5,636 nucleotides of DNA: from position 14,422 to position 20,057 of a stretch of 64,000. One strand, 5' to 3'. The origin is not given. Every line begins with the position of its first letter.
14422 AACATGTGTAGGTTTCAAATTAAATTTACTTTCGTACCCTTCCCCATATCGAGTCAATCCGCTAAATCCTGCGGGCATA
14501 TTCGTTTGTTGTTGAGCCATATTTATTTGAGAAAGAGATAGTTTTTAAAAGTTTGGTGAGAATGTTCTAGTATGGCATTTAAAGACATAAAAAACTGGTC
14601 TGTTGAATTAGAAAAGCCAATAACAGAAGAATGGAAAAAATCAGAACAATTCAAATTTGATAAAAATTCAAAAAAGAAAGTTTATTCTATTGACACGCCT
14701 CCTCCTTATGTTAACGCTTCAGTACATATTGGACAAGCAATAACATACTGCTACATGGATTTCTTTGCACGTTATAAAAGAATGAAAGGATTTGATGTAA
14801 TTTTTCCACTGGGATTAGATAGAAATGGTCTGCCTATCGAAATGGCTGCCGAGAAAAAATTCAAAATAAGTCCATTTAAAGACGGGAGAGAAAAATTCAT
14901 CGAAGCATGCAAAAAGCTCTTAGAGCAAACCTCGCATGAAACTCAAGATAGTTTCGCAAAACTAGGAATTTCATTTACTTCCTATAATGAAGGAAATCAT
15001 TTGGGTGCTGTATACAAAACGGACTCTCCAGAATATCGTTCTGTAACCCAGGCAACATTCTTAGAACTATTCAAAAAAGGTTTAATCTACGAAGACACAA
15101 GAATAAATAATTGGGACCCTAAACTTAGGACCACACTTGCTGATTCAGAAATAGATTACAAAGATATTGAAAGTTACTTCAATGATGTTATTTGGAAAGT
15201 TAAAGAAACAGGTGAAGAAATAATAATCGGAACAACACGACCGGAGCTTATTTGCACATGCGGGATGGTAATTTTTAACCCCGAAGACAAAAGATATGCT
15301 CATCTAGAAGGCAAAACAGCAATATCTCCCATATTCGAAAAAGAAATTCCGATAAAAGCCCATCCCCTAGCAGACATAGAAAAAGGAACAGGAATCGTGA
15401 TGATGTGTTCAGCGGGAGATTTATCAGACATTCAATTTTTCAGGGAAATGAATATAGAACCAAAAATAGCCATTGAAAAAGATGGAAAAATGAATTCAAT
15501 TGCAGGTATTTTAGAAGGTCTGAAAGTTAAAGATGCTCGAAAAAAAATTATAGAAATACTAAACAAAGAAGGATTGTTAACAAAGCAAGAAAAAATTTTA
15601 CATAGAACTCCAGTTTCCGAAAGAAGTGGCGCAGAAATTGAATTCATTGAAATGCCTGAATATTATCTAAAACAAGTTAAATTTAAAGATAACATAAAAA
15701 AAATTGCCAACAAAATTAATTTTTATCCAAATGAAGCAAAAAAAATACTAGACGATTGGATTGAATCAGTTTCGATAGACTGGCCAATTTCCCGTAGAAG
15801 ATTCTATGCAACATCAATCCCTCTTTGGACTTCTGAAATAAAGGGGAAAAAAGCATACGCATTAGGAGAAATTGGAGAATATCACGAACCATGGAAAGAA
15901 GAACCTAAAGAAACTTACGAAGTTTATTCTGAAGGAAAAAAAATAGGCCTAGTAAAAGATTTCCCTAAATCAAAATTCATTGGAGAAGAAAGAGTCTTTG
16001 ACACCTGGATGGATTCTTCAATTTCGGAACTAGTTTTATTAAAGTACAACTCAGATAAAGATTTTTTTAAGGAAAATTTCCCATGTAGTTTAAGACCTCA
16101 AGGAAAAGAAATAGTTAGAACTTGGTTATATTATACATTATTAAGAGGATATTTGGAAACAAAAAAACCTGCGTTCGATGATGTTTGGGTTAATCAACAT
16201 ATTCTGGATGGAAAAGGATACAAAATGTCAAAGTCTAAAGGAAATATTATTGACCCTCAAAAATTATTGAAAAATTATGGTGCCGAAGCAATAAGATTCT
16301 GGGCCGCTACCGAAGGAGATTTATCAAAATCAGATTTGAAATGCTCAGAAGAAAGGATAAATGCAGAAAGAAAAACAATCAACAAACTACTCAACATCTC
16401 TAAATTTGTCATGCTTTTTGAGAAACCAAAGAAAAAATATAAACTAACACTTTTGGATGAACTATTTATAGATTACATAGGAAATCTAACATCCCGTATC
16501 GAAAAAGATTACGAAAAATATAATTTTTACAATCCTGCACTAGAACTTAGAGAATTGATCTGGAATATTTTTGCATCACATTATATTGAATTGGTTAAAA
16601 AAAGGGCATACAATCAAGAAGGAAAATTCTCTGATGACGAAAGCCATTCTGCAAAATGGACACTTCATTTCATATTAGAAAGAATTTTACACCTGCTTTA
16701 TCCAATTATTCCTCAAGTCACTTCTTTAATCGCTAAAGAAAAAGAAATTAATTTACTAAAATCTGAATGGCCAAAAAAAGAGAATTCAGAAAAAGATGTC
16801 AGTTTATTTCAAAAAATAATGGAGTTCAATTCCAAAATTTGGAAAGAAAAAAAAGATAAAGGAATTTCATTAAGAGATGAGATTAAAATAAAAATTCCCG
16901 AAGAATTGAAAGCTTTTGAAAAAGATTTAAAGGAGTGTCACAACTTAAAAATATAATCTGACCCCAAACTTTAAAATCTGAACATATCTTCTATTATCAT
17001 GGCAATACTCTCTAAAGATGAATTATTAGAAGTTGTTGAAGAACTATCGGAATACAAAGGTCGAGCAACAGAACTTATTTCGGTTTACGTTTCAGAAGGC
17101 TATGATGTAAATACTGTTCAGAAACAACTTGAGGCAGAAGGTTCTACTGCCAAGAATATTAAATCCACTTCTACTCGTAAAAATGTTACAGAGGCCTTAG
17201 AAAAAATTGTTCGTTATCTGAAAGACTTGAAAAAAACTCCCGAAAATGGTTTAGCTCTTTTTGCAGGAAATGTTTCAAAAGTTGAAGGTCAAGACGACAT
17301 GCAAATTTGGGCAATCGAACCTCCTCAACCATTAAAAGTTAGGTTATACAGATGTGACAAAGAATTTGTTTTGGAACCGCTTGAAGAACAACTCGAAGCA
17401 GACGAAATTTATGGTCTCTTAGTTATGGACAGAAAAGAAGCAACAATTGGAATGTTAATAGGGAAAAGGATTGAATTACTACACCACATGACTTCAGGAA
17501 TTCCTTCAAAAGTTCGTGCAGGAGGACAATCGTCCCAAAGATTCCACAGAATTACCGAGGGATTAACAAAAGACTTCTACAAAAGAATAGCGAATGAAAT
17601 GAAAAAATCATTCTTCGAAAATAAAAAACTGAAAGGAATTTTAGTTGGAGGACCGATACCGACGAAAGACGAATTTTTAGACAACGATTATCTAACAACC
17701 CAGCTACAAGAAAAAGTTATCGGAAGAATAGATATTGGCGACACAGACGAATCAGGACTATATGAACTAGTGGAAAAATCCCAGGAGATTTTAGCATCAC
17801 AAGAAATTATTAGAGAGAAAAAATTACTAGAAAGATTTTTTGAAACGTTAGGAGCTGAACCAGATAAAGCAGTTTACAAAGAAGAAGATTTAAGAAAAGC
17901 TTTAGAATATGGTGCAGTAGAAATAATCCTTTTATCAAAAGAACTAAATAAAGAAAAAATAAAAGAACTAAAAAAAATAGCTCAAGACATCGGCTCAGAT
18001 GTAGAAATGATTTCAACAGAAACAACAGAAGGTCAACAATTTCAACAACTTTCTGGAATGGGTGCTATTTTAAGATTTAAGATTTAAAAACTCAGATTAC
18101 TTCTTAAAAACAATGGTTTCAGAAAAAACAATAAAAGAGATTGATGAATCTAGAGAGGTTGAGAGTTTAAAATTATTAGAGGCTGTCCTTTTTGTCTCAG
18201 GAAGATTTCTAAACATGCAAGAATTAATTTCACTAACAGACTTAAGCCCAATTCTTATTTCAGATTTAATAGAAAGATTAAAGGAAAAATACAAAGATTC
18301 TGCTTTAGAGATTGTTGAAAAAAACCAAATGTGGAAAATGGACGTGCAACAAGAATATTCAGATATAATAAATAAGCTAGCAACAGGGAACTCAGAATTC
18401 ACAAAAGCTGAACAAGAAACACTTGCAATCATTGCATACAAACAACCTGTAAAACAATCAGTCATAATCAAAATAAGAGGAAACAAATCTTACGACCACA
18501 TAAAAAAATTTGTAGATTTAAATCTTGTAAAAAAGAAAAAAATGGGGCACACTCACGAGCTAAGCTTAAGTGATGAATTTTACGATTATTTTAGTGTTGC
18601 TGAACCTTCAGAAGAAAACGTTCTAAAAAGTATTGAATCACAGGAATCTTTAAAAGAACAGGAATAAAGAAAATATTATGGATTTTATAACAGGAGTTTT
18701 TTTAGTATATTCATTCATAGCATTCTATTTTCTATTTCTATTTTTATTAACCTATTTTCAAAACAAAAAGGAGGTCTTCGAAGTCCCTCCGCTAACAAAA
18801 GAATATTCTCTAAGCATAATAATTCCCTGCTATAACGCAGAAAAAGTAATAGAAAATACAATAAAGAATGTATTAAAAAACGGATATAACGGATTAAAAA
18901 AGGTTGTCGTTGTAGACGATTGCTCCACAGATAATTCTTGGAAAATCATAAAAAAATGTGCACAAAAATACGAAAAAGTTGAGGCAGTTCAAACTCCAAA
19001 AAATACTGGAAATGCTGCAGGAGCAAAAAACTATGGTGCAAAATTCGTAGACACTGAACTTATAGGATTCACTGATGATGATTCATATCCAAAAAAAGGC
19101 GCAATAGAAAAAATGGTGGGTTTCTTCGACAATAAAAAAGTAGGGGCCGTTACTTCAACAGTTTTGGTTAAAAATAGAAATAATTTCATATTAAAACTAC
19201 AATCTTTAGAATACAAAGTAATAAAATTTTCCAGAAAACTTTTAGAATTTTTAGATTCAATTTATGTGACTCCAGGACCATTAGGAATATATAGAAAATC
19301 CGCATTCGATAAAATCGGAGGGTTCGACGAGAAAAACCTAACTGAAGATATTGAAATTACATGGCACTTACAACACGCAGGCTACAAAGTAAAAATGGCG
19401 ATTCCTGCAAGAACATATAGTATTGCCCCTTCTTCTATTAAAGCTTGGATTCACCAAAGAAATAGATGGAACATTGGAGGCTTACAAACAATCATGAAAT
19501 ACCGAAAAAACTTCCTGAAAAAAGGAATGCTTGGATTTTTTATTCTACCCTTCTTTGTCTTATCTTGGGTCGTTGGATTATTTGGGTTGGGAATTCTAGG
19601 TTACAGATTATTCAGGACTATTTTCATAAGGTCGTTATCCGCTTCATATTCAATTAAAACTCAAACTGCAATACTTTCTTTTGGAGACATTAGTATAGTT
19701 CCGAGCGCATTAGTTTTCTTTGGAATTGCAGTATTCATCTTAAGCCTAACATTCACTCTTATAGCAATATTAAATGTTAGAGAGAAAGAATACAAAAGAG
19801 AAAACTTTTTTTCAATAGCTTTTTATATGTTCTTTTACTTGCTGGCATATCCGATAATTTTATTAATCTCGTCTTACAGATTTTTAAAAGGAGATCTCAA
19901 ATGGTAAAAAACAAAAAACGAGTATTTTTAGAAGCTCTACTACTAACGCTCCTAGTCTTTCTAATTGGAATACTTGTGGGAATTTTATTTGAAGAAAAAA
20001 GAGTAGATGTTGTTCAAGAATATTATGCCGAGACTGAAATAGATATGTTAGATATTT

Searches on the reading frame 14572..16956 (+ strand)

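Call 23: search_protein_families(library=pfam, proteins=[window:14572-16956:+], max_evalue=0.001)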
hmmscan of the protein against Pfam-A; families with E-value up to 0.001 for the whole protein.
window:14572-16956:+ (794 aa): 5 families
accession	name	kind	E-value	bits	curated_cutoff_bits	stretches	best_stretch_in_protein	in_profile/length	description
PF00133.28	tRNA-synt_1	-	3.5e-79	266.9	22.7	1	17-581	2-404/414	tRNA synthetases class I (I, L, M and V)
PF09334.17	tRNA-synt_1g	-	1.1e-32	113.7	20.1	2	40-195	3-136/391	tRNA synthetases class I (M)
PF08264.19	Anticodon_1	-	1.3e-22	80.8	25.1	1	635-774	7-147/148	Anticodon-binding domain of tRNA ligase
PF01406.26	tRNA-synt_1e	-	1e-06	28.8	27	0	537-597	239-297/301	tRNA synthetases class I (C) catalytic domain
PF13603.12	tRNA-synt_1_2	-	9.7e-06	25.6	25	1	246-309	85-148/185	Leucyl-tRNA synthetase, editing domain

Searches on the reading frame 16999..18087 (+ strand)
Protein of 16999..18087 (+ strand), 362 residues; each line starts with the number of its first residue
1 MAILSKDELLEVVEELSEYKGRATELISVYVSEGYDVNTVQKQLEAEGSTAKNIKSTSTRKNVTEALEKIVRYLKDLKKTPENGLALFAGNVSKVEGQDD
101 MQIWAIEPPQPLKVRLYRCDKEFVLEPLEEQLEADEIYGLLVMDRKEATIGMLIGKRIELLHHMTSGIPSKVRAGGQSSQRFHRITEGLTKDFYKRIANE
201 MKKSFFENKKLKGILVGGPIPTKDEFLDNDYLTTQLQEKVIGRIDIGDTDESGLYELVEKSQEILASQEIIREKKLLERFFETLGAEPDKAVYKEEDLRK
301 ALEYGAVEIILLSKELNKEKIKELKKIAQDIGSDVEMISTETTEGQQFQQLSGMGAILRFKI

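Call 33: search_protein_families(library=ncbifam, proteins=[window:16999-18087:+], max_evalue=0.00001)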
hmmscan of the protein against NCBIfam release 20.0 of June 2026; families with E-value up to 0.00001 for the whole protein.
window:16999-18087:+ (362 aa): 4 families
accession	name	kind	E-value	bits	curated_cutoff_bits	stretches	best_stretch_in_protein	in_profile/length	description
TIGR03676.1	aRF1_eRF1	equivalog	1e-126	423.1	234.7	2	8-321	4-319/403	peptide chain release factor aRF-1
TIGR00111.1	pelota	equivalog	1.4e-28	100.2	177.65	1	140-362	138-351/351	mRNA surveillance protein pelota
NF041024.1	acVLRF1_NCBI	exception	5.1e-07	29.6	125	1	94-262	35-201/208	acVLRF1 family peptidyl-tRNA hydrolase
NF052289.1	Rv2629_fam_RHF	equivalog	3.8e-06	26.3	320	1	27-319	11-292/357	Rv2629 family ribosome hibernation factor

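Call 63: find_homologous_proteins(query=window:16999-18087:+, max_evalue=1e-30)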
Query window:16999-18087:+ (362 aa): 5184 proteins with E <= 1e-30 among 8000 candidates; the best 120 are listed.
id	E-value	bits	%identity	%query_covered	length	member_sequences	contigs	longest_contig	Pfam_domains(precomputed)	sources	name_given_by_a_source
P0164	4.3e-226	767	100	100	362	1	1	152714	PF03465.21,PF03464.21,PF18854.7,PF18859.7,PF03463.21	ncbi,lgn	-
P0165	6.5e-194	662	83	99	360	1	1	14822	PF03465.21,PF03464.21,PF18854.7,PF18859.7,PF03463.21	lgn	-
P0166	8.3e-184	628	80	100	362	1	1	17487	PF03465.21,PF03464.21,PF18854.7,PF18859.7,PF03463.21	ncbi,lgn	-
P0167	2.0e-182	624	80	99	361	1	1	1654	PF03465.21,PF03464.21,PF18854.7,PF18859.7,PF03463.21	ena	-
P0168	3.5e-181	620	78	99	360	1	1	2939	PF03465.21,PF03464.21,PF18854.7,PF18859.7,PF03463.21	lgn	-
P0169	7.6e-181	619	79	99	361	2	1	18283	PF03465.21,PF03464.21,PF18854.7,PF18859.7,PF03463.21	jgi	-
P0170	2.5e-180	617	77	100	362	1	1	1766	PF03465.21,PF03464.21,PF18854.7,PF18859.7,PF03463.21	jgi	-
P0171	2.2e-179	614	78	99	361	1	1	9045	PF03465.21,PF03464.21,PF18854.7,PF18859.7,PF03463.21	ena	-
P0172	5.1e-179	613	78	99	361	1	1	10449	PF03465.21,PF03464.21,PF18854.7,PF18859.7,PF03463.21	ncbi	-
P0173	1.0e-177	608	80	95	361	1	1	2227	PF03465.21,PF03464.21,PF18854.7,PF18859.7,PF03463.21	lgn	-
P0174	1.2e-177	608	78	99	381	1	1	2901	PF03465.21,PF03464.21,PF18854.7,PF18859.7,PF03463.21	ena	-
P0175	1.3e-177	608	77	100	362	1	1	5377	PF03465.21,PF03464.21,PF18854.7,PF18859.7,PF03463.21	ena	-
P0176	2.9e-177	607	77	99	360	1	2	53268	PF03465.21,PF03464.21,PF18854.7,PF18859.7,PF03463.21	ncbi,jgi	-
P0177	3.0e-176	604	75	100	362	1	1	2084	PF03465.21,PF03464.21,PF18854.7,PF18859.7,PF03463.21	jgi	jgi:peptide chain release factor subunit 1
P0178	3.8e-176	603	77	99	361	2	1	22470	PF03465.21,PF03464.21,PF18854.7,PF18859.7,PF03463.21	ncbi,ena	-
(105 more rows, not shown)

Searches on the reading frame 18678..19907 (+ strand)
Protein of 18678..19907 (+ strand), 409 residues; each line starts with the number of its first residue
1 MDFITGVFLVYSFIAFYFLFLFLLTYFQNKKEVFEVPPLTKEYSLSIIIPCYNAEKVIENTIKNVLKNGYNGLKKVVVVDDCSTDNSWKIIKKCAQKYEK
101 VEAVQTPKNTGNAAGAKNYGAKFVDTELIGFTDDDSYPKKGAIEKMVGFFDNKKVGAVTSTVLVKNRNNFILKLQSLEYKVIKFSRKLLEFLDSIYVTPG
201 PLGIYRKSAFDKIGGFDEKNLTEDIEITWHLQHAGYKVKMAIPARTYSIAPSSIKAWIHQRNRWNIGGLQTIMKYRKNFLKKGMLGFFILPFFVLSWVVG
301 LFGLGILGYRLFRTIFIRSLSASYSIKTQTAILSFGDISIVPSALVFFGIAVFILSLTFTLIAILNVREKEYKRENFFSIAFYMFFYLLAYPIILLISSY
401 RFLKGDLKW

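Call 33: search_protein_families(library=ncbifam, proteins=[window:18678-19907:+], max_evalue=0.00001)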
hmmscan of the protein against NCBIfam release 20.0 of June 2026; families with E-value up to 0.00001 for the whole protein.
window:18678-19907:+ (409 aa): 23 families
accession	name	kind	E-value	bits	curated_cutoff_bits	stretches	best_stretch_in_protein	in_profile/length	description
TIGR03937.1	PgaC_IcaA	equivalog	2.2e-50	171.8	422.3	1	13-395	11-383/407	poly-beta-1,6-N-acetyl-D-glucosamine synthase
TIGR03965.1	mycofact_glyco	equivalog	2e-24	86.3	280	1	39-262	69-294/467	mycofactocin biosynthesis glycosyltransferase MftF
NF041875.1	EPS_EpsD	equivalog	1.1e-19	71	370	1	45-264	1-223/325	exopolysaccharide biosynthesis glycosyltransferase EpsD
TIGR03111.1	glyc2_xrt_Gpos1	hypoth_equivalog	5e-19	68.4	363.95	1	9-391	18-392/439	TIGR03111 family XrtG-associated glycosyltransferase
NF047683.1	TeichurnBiosyTuaG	equivalog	9.5e-19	68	400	1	43-161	6-123/252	teichuronic acid biosynthesis protein TuaG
NF053846.1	glyco_with_XrtP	equivalog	3.3e-17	62.3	520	1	15-392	14-413/440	XrtP-associated glycosyltransferase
TIGR03030.1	CelA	equivalog_domain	6.2e-17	60.9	699.1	1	203-284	312-392/714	UDP-forming cellulose synthase catalytic subunit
TIGR04242.1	nodulat_NodC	equivalog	6.9e-16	58.2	550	1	43-266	48-282/395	chitooligosaccharide synthase NodC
NF007482.0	PRK10073.1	equivalog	9.2e-15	54.5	423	1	42-140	5-100/334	glycosyltransferase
TIGR04283.1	glyco_like_mftF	equivalog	1.8e-14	53.8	182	1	45-238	1-175/221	TIGR04283 family arsenosugar biosynthesis glycosyltransferase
NF038299.1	EPS_HpsN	equivalog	8.7e-13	47.9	425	1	44-167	2-124/317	hormogonium polysaccharide biosynthesis glycosyltransferase HpsN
NF038302.1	EPS_HpsE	equivalog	3e-12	46.1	300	1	44-163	2-125/307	hormogonium polysaccharide biosynthesis glycosyltransferase HpsE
NF008558.0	PRK11498.1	equivalog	4.6e-12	44.7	992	1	14-283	239-515/872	UDP-forming cellulose synthase catalytic subunit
NF050050.1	ProtGlycPglI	equivalog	9.9e-12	44.8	500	1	44-153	3-111/306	GalNAc(5)-diNAcBac-PP-undecaprenol beta-1,3-glucosyltransferase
TIGR03469.1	HpnB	hypoth_equivalog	2.1e-11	43.4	379.25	1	14-251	10-266/386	hopene-associated glycosyltransferase HpnB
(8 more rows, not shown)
